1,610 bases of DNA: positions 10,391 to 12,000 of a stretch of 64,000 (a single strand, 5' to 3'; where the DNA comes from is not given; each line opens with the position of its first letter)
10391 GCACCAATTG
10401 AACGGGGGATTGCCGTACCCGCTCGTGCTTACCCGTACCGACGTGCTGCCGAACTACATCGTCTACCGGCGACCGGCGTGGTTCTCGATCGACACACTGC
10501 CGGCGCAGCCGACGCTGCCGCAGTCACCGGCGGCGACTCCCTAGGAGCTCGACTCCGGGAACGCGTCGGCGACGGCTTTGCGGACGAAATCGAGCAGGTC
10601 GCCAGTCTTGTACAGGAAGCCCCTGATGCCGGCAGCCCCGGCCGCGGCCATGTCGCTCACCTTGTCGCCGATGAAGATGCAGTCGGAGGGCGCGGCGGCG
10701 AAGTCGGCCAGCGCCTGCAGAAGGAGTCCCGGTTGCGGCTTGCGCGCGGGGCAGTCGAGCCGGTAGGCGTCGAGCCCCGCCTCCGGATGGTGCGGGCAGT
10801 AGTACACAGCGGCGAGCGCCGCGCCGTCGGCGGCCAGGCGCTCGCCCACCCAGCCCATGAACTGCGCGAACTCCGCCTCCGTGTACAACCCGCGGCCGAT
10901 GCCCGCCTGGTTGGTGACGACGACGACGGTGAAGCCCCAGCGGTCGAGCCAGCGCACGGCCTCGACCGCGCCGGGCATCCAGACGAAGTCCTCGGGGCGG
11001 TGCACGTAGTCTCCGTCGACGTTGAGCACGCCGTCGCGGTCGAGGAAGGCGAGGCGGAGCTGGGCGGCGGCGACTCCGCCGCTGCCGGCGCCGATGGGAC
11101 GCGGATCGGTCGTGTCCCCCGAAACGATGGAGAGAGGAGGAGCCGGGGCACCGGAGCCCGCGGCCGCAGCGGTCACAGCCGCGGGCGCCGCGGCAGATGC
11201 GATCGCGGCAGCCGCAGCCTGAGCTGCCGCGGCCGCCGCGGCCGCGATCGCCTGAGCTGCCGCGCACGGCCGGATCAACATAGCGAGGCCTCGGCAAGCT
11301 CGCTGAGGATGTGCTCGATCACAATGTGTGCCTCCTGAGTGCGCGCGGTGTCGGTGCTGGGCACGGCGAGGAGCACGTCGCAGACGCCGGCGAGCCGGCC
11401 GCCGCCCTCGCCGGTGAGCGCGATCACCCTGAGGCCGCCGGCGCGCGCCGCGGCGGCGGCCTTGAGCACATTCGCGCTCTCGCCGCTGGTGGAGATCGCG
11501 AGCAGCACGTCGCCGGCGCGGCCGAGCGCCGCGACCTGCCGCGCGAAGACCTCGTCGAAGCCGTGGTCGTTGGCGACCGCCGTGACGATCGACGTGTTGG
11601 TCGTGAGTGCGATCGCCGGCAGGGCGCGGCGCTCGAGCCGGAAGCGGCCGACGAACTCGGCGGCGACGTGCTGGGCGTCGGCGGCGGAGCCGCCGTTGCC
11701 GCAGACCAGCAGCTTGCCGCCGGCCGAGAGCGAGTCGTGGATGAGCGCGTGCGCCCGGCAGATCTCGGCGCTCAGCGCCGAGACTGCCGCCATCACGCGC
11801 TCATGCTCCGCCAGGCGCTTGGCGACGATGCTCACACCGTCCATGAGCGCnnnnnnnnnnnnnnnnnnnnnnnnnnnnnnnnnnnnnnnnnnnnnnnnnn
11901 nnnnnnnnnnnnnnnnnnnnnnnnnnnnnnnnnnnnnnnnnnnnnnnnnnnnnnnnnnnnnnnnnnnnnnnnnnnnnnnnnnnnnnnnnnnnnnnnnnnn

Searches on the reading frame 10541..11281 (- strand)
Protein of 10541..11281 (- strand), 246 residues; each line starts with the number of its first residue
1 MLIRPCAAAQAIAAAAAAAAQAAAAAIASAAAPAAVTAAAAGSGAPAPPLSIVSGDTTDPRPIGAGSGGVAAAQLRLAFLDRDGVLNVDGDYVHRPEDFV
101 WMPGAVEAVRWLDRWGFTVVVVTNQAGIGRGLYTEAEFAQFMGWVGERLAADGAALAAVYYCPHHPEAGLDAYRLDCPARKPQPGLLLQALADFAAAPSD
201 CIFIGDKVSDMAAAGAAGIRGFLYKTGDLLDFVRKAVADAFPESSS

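Call 5: search_protein_families(library=pfam, proteins=[window:10541-11281:-])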
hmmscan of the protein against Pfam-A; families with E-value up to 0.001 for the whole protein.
window:10541-11281:- (246 aa): 5 families
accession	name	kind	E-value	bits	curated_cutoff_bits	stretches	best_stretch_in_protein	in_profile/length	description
PF13242.12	Hydrolase_like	-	3.8e-12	46.4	22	1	179-227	2-51/75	HAD-hyrolase-like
PF00702.32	Hydrolase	-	4.8e-08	34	26.4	1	101-218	99-191/191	haloacid dehalogenase-like hydrolase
PF13419.12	HAD_2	-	9.1e-08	32.9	23.8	1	176-220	130-174/178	Haloacid dehalogenase-like hydrolase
PF08645.17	PNK3P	-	1.6e-05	25.1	22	1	94-209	22-128/161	Polynucleotide kinase 3 phosphatase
PF13344.12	Hydrolase_6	-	0.00091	19.7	27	0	79-129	2-43/101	Haloacid dehalogenase-like hydrolase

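Call 41: search_protein_families(library=ncbifam, proteins=[window:10541-11281:-], max_evalue=0.001)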
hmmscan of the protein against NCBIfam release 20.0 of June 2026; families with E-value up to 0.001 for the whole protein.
window:10541-11281:- (246 aa): 19 families
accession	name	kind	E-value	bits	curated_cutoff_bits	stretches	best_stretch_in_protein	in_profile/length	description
NF006506.0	PRK08942.1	equivalog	1.5e-48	164.8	178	1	76-228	4-151/182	D-glycero-beta-D-manno-heptose 1,7-bisphosphate 7-phosphatase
TIGR00213.1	GmhB_yaeD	subfamily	1.7e-43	148.4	149.6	1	78-220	4-145/176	D-glycero-beta-D-manno-heptose 1,7-bisphosphate 7-phosphatase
TIGR01656.1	Histidinol-ppas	subfamily_domain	1.9e-36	125.2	84.15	1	78-221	3-142/149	histidinol-phosphate phosphatase domain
TIGR01662.1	HAD-SF-IIIA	subfamily_domain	5.3e-33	114.1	44.6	1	76-226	1-140/141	HAD-IIIA family hydrolase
NF050049.1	HBPPhtaseGmhB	domain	2.3e-31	108.9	250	1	78-222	6-141/171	D-glycero-alpha-D-manno-heptose-1,7-bisphosphate 7-phosphatase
NF005264.0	PRK06769.1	equivalog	1.5e-18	67.2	217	1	75-230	4-142/175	HAD-IIIA family hydrolase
NF003937.0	PRK05446.1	equivalog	1.6e-16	60.2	443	1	76-227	4-151/355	bifunctional histidinol-phosphatase/imidazoleglycerol-phosphate dehydratase HisB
TIGR01261.1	hisB_Nterm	equivalog_domain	3.5e-14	52.6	140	1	77-227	3-149/161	histidinol-phosphatase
NF009695.0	PRK13222.1-2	equivalog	2e-08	34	225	1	177-221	146-190/226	phosphoglycolate phosphatase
TIGR01449.2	PGP_bact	equivalog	5.9e-08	32.5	180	1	178-227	138-187/213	phosphoglycolate phosphatase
NF009698.0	PRK13223.1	equivalog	1.4e-07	31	466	1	178-221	154-197/272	phosphoglycolate phosphatase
TIGR01509.1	HAD-SF-IA-v3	subfamily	1.1e-06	28.9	29.4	1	176-222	106-152/154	HAD-IA family hydrolase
TIGR01460.1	HAD-SF-IIA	subfamily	3.1e-06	27.2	100.15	0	181-227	197-246/246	HAD-IIA family hydrolase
NF009700.0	PRK13226.1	equivalog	4.1e-05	23.4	342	1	179-220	149-190/229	phosphoglycolate phosphatase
TIGR02252.1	DREG-2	subfamily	5.4e-05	23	155.2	1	179-223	158-203/203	HAD hydrolase, REG-2-like, family IA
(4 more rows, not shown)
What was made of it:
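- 10541..11850 (-): gmhA (11275-11844/11850) and gmhB (10541-11281). Their reading frames overlap, so they form an operon with hddA. GmhB models score 148-165 bits, just below their cutoffs (call 41).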

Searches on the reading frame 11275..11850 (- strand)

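Call 5: search_protein_families(library=pfam, proteins=[window:11275-11850:-])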
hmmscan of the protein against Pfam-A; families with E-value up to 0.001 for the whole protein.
window:11275-11850:- (191 aa): 2 families
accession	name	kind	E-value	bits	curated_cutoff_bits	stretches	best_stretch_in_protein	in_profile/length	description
PF13580.11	SIS_2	-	2.5e-32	112.2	27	1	18-147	8-138/138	SIS domain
PF01380.27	SIS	-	4.7e-08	33.3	25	1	102-168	43-109/131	SIS domain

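Call 41: search_protein_families(library=ncbifam, proteins=[window:11275-11850:-], max_evalue=0.001)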
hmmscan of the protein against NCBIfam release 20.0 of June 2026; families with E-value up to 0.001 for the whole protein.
window:11275-11850:- (191 aa): 18 families
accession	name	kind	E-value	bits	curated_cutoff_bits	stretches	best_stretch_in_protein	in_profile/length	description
NF010546.0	PRK13936.1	equivalog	2.6e-63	213.4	276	1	19-189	18-191/197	phosphoheptose isomerase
TIGR00441.1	gmhA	equivalog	9.8e-63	210.8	209.45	1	35-186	2-153/154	D-sedoheptulose 7-phosphate isomerase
NF001628.0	PRK00414.1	equivalog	3.7e-50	170.2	265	1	28-188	28-188/192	D-sedoheptulose 7-phosphate isomerase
NF008138.0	PRK10886.1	equivalog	1.9e-46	158.3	352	1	20-189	17-189/196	DnaA initiator-associating protein DiaA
NF010547.0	PRK13938.1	equivalog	2e-46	158.1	320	1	14-190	16-191/196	D-sedoheptulose 7-phosphate isomerase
NF003915.0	PRK05441.1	subfamily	2.4e-10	39.9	168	1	7-161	25-180/300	N-acetylmuramic acid 6-phosphate etherase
NF002805.0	PRK02947.1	subfamily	2.5e-09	36.7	135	1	15-146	10-141/247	sugar isomerase domain-containing protein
TIGR03127.2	RuMP_HxlB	equivalog_domain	3.3e-08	33.6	160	1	111-174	71-134/178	6-phospho-3-hexuloisomerase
NF040776.2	AlsR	equivalog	4.1e-08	32.5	400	1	106-169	170-233/279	transcriptional repressor AlsR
NF008458.0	PRK11337.1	equivalog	1e-07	31.2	378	1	107-169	183-245/293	MurR/RpiR family transcriptional regulator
NF009222.0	PRK12570.1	subfamily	6.6e-07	28.5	255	1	3-162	28-188/307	N-acetylmuramic acid 6-phosphate etherase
NF041755.1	RuMP_HxlAB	equivalog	1.9e-06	27.1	500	1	111-170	287-346/391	bifunctional 3-hexulose-6-phosphate synthase/6-phospho-3-hexuloisomerase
NF010701.0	PRK14101.1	equivalog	2.3e-06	26.1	920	1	105-172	508-574/638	bifunctional transcriptional regulator/glucokinase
TIGR00274.1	TIGR00274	equivalog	2e-05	23.8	302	1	15-158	28-172/291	N-acetylmuramic acid 6-phosphate etherase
NF046059.1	NagB_SO3506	equivalog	5.2e-05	22.7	430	1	100-164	77-138/330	glucosamine-6-phosphate deaminase NagB-II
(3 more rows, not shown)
